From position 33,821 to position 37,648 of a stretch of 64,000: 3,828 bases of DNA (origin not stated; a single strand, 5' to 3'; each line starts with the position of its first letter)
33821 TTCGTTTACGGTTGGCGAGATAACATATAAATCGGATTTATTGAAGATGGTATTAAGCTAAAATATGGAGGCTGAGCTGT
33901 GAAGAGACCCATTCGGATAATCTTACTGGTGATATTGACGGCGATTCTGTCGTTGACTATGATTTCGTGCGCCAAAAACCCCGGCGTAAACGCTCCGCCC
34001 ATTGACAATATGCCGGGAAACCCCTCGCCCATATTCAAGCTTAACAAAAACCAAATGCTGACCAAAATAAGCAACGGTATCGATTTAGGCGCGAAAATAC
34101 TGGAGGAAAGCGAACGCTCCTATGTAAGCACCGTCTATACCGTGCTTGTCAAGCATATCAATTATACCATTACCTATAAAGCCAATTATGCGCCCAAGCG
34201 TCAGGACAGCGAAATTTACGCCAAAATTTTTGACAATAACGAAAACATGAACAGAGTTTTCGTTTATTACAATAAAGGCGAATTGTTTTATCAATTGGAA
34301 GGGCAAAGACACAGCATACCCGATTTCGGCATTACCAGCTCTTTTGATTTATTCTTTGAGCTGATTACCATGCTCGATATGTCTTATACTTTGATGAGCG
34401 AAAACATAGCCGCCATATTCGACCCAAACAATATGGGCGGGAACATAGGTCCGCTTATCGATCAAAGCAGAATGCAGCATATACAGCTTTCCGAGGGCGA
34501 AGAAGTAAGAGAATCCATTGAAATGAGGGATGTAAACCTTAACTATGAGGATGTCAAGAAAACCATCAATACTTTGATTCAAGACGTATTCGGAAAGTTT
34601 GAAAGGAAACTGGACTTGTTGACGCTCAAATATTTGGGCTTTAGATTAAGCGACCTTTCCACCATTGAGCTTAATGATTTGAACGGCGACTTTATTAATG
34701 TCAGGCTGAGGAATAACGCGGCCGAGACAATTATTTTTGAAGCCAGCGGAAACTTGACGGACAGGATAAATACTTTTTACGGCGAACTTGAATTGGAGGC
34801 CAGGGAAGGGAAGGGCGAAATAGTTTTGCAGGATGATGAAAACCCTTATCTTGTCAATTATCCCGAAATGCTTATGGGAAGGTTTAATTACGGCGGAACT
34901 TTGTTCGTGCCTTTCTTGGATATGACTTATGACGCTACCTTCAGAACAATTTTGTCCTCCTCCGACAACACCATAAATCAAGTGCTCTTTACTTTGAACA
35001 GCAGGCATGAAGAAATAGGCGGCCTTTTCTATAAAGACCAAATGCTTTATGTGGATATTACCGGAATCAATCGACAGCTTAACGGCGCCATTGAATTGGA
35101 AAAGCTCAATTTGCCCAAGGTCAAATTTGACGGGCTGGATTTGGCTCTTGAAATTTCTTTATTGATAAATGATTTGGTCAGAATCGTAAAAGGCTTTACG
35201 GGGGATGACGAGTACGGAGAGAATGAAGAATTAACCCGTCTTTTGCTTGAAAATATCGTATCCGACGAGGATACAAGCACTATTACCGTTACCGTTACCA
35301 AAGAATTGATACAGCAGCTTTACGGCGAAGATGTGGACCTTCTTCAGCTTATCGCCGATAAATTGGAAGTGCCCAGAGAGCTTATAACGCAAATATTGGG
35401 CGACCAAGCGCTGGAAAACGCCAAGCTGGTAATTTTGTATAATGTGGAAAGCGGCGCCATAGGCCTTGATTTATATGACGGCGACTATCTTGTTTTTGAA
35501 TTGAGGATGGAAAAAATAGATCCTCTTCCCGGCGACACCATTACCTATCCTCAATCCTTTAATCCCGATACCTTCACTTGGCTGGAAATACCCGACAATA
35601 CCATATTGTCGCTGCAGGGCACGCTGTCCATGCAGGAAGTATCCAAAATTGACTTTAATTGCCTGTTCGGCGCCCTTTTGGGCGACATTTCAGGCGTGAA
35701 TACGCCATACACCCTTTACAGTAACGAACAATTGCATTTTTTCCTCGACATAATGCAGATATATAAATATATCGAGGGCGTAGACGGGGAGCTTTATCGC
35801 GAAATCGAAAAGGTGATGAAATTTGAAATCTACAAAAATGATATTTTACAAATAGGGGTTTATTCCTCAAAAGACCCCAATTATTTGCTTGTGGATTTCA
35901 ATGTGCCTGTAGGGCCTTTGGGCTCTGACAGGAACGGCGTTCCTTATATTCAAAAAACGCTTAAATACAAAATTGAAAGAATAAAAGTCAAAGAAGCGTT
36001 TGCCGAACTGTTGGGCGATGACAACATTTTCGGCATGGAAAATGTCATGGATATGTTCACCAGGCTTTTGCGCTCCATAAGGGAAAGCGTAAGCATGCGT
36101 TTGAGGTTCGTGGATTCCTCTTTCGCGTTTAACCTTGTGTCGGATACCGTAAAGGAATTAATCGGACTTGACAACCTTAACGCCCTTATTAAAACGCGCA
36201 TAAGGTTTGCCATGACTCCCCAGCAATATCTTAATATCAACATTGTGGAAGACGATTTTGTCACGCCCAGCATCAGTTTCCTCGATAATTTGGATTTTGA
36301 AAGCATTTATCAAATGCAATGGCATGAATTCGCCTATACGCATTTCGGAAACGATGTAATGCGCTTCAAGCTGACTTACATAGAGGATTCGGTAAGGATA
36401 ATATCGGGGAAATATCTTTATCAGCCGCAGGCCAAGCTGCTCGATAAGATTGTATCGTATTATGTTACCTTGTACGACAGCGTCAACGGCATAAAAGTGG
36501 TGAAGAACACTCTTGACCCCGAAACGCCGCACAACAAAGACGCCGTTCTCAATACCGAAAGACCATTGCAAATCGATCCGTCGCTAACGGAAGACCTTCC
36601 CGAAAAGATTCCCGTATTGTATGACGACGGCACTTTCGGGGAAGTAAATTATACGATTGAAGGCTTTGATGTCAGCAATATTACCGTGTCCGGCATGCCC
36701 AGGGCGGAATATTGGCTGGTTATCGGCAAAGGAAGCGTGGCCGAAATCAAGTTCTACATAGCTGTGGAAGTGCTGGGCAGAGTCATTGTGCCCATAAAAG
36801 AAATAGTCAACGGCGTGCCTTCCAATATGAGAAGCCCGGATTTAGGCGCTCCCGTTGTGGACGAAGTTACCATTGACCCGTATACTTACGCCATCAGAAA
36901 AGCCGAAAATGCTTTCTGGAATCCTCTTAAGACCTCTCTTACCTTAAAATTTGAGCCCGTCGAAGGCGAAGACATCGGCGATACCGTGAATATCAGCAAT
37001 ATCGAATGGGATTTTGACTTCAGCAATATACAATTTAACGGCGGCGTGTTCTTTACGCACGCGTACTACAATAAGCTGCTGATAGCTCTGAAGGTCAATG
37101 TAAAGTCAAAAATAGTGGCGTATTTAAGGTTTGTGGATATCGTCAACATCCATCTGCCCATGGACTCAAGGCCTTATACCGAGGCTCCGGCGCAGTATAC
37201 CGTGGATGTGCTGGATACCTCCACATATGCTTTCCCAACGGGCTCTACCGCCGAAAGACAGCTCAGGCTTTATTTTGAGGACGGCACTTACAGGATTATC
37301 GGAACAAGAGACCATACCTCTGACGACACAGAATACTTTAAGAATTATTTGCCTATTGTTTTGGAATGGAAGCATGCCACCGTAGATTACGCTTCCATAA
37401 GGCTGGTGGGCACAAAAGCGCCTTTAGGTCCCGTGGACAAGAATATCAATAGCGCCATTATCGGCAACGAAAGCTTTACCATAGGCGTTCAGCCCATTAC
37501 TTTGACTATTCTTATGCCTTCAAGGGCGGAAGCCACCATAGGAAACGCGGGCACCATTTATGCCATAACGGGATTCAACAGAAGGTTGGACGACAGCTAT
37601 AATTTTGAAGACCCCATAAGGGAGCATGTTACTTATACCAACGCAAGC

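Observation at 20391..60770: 40-kb surface locus: three head-module lipoproteins (719, 3630, 6342 aa), a dockerin-tagged M6 protease/RCC1 protein and a cohesin-like lipoprotein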

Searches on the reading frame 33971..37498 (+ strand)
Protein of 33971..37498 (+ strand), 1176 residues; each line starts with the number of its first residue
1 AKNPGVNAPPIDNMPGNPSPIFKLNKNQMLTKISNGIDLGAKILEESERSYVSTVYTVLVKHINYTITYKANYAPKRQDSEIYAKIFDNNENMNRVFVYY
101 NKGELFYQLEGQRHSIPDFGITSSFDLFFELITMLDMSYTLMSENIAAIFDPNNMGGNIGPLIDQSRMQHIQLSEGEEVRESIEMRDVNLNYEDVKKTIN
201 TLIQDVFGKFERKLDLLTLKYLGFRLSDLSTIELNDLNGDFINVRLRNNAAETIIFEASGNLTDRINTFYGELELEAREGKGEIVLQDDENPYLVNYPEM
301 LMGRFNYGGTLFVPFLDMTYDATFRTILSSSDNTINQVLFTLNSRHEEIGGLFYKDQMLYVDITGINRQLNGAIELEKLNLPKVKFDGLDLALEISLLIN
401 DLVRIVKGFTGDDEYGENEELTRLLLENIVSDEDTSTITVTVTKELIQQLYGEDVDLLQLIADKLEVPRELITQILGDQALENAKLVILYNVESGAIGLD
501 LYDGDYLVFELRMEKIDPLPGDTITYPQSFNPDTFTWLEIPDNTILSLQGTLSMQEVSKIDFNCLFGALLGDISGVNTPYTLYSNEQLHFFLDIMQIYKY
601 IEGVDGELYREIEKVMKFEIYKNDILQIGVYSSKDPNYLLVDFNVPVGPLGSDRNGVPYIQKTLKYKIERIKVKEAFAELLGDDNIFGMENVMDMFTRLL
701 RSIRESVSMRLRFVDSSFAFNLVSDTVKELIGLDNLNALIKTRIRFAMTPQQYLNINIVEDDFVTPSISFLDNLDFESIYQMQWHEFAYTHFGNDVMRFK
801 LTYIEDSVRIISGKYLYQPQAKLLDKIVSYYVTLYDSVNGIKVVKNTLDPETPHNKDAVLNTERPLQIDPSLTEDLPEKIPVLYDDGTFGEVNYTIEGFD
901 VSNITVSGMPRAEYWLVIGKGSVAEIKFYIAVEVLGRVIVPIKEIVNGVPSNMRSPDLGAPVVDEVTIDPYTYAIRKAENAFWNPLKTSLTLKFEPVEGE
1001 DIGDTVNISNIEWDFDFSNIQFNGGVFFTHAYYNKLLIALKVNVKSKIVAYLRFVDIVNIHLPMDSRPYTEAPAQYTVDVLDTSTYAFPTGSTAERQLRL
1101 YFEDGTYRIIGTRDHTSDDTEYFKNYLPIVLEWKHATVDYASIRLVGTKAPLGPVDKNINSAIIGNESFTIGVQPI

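Call 63: predict_structure(alignment_id=A5)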
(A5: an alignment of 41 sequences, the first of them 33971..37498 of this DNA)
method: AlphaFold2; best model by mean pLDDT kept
length: 1176 residues; sequences in the alignment: 41
mean_pLDDT: 83.7   pTM: 0.61
mean pLDDT of the five models: 83.7, 83.0, 82.3, 81.7, 81.5
residues with pLDDT >= 90: 469; 70-90: 572; 50-70: 66; < 50: 69
segments of 3 or more residues with pLDDT < 50: 1-18, 1059-1068, 1115-1123, 1145-1165, 1167-1171, 1173-1176
pLDDT, mean of each block of 10 residues (from residue 1): 31 42 79 91 89 92 92 94 94 93 92 91 88 85 82 72 82 81 88 81 82 90 88 88 92 92 86 92 91 90 90 87 93 93 88 94 90 87 92 89 78 61 89 94 89 83 85 76 89 94 89 88 87 92 89 90 92 91 92 84 69 84 92 88 93 89 92 89 79 82 68 83 85 89 83 73 91 93 92 92 88 91 87 90 91 86 87 77 91 89 84 91 90 89 85 88 91 84 87 87 86 91 90 90 89 70 45 72 74 81 85 53 65 76 47 38 42 44
secondary structure, 60 per line:
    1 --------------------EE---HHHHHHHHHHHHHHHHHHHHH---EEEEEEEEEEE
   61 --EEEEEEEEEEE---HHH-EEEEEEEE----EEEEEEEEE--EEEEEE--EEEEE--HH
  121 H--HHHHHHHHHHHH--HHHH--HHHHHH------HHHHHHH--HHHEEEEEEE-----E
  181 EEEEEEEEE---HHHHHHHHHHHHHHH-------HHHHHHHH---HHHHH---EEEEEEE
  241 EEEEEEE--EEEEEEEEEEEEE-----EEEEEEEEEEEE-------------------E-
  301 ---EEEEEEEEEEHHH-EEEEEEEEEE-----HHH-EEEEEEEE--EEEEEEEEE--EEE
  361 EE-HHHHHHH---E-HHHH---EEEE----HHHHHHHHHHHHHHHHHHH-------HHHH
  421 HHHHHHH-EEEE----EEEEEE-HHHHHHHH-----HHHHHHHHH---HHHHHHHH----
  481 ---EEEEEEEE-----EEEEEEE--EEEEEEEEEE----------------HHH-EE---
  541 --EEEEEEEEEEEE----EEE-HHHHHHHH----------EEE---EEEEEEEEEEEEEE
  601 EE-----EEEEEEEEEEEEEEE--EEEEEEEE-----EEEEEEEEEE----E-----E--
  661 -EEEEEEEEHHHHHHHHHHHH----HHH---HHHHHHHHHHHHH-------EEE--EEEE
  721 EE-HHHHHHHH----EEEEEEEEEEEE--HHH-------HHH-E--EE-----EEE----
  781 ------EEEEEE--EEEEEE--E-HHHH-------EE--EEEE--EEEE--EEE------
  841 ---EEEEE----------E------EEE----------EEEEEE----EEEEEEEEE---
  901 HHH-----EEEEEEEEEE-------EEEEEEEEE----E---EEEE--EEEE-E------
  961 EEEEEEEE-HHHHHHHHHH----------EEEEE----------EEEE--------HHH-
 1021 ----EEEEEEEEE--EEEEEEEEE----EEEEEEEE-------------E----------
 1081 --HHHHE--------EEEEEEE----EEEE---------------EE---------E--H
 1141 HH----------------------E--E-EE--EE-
elements in order (helices of 4 or more, strands of 3 or more residues): H26-46 E50-60 E63-73 E81-88 E93-101 E104-109 E112-116 H124-135 H138-141 H144-149 H156-162 E168-174 E180-189 H193-207 H215-222 H226-230 E234-247 E250-262 E268-279 E304-313 E318-327 E337-344 E347-355 E358-362 H364-370 H376-379 E383-386 H391-409 H417-427 E429-432 E437-442 H444-451 H457-465 H469-476 E484-491 E497-503 E506-515 E543-554 E559-561 H563-570 E581-583 E587-602 E608-622 E625-632 E638-647 E662-669 H670-681 H692-704 E712-714 E717-722 H724-731 E736-747 E774-776 E787-792 E795-800 H805-808 E820-823 E826-829 E832-834 E844-848 E866-868 E879-884 E889-897 E909-918 E926-934 E943-946 E949-952 E961-968 H970-979 E990-994 E1005-1008 E1025-1033 E1036-1044 E1049-1056 H1083-1086 E1096-1102 E1107-1110

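Call 67: fold_search(model_id=the predicted structure, library=pdb)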
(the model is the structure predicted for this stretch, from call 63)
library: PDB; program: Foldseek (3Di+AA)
matches with E <= 10: 744; with E <= 0.001: 9
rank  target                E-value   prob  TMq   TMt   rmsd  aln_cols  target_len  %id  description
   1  7nit_B                1.3e-05  0.94  0.08  0.08  45.1       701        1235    8  X-ray structure of a multidomain BbgIII from Bifidobacterium bifidum (released 2021-12-22)
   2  7nit_C                2.1e-05  0.90  0.08  0.08  44.9       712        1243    7  X-ray structure of a multidomain BbgIII from Bifidobacterium bifidum (released 2021-12-22)
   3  7nit_D                2.2e-05  0.72  0.07  0.07  40.4       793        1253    9  X-ray structure of a multidomain BbgIII from Bifidobacterium bifidum (released 2021-12-22)
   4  7nit_F                2.3e-05  0.94  0.09  0.08  44.6       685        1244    8  X-ray structure of a multidomain BbgIII from Bifidobacterium bifidum (released 2021-12-22)
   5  7nit_A                3.6e-05  0.93  0.08  0.08  43.8       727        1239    8  X-ray structure of a multidomain BbgIII from Bifidobacterium bifidum (released 2021-12-22)
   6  8q2h                  4.9e-05  0.97  0.09  0.09  37.6       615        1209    8  beta-galactosidase from Bacillus circulans (released 2024-10-16)
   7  4aq1_C                4.5e-04  0.23  0.06  0.10  32.9       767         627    8  Structure of the SbsB S-layer protein of Geobacillus stearothermophilus PV72p2 in complex with nanobody KB6 (released 2012-06-13)
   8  9g2i_A                7.1e-04  0.41  0.06  0.14  22.8       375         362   10  25-phosphosteroid lyase + phosphate (released 2026-01-21)
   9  2hye_A                8.7e-04  0.09  0.06  0.06  48.9      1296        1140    8  Crystal Structure of the DDB1-Cul4A-Rbx1-SV5V Complex (released 2006-10-03)
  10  8s34_A                1.0e-03  0.09  0.04  0.07  37.7       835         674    7  Ferric-mycobactin receptor (FemA) in complex with aeruginic acid (released 2025-02-26)
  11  9g2h_A                1.1e-03  0.06  0.05  0.04  45.9      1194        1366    8  Mouse Teneurin2 dimer variant A1B0 (released 2026-01-21)
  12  8c8g_B                1.7e-03  0.25  0.08  0.08  41.5       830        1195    9  Cryo-EM structure of BoNT/Wo-NTNH complex (released 2023-10-04)
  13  6wil                  1.8e-03  0.28  0.05  0.10  34.6       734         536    6  CdiB from Acinetobacter baumannii (released 2020-11-04)
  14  9zz6_A                1.8e-03  0.09  0.05  0.06  32.2       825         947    9  The ER membrane protein complex acts as a chaperone to promote voltage-gated calcium channel assembly (released 2026-02-18)
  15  4z48_A                1.9e-03  0.57  0.07  0.20  15.8       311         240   11  Crystal structure of a DUF1329 family protein (DESPIG_00262) from Desulfovibrio piger ATCC 29098 at 1.75 A resolution (released 2015-04-22)
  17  1iwm_A                2.5e-03  0.89  0.07  0.27  14.8       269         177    8  Crystal Structure of the Outer Membrane Lipoprotein Receptor, LolB (released 2003-07-15)
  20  3wjv                  3.9e-03  0.93  0.08  0.32  14.2       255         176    9  Crystal structure of the L68E variant of mLolB (released 2014-03-05)
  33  4mxt                  2.1e-02  0.90  0.09  0.35  10.5       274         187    7  Crystal structure of an Outer-membrane lipoprotein carrier protein (BACUNI_04723) from Bacteroides uniformis ATCC 8492 a (released 2013-10-16)
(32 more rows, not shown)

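Call 103: fold_search(model_id=the predicted structure, library=viral)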
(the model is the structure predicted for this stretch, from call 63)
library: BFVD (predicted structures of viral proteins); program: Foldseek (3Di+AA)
matches with E <= 10: 626; with E <= 0.001: 0
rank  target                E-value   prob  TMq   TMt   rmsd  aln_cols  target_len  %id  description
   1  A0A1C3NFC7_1          4.5e-03  0.12  0.06  0.08  26.6       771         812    7  (no name in the UniProt tables at hand)
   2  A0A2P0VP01            1.2e-02  0.07  0.05  0.07  48.7       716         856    9  WD40 repeat-containing protein [Tetraselmis virus 1]
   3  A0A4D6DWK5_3          1.2e-02  0.06  0.06  0.06  38.2       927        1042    8  Uncharacterized protein [Edwardsiella phage pEt-SU]
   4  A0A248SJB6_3          1.7e-02  0.04  0.05  0.05  50.8      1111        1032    9  (no name in the UniProt tables at hand)
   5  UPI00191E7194         1.8e-02  0.04  0.05  0.07  31.6       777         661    7  (no name look-up for this kind of identifier)
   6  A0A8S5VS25            3.4e-02  0.04  0.05  0.07  44.0       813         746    8  (no name in the UniProt tables at hand)
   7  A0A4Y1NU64            3.5e-02  0.23  0.08  0.15  16.8       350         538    8  Glycine-rich domain-containing protein [Pelagibacter phage HTVC025P]
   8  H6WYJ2                3.7e-02  0.20  0.07  0.16  27.4       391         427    6  Uncharacterized protein [Hafnia phage Enc34]
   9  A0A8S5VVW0            4.3e-02  0.05  0.04  0.07  52.8       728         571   10  (no name in the UniProt tables at hand)
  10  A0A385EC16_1          4.3e-02  0.04  0.05  0.05  31.4       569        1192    9  receptor protein-tyrosine kinase [Caulobacter phage CcrBL10]
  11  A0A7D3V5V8            4.5e-02  0.12  0.05  0.13  27.4       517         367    6  Uncharacterized protein [Fadolivirus FV1/VV64]
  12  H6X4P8                4.8e-02  0.30  0.07  0.23  25.4       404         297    7  Uncharacterized protein [Klebsiella phage vB_KleM_RaK2]
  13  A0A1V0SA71            6.5e-02  0.08  0.06  0.10  23.2       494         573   10  Uncharacterized protein [Catovirus CTV1]
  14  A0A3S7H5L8            6.8e-02  0.02  0.04  0.05  37.1       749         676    8  Minor coat protein [Arracacha latent virus C]
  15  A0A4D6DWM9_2          7.9e-02  0.06  0.07  0.07  36.5       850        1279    8  Uncharacterized protein [Edwardsiella phage pEt-SU]
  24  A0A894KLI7            1.3e-01  0.02  0.04  0.04  33.1       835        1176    7  Nsp1 [Elemess virus]
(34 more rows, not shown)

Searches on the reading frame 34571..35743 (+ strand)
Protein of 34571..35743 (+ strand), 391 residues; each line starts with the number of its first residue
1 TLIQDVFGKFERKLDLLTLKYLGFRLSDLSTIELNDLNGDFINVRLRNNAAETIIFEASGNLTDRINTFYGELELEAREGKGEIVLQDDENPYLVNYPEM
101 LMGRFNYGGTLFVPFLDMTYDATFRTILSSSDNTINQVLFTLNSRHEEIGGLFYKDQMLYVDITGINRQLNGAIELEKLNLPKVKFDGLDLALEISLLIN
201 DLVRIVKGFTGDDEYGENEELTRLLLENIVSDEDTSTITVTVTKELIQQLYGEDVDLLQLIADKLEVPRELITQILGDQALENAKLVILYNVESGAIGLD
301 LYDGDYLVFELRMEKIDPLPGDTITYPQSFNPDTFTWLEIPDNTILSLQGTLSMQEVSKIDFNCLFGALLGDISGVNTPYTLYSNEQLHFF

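Call 43: find_homologous_proteins(query=A2)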
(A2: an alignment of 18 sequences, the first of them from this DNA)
Query A2 (18 sequences): 8000 candidates shared short words with the query, none scored E <= 0.001.
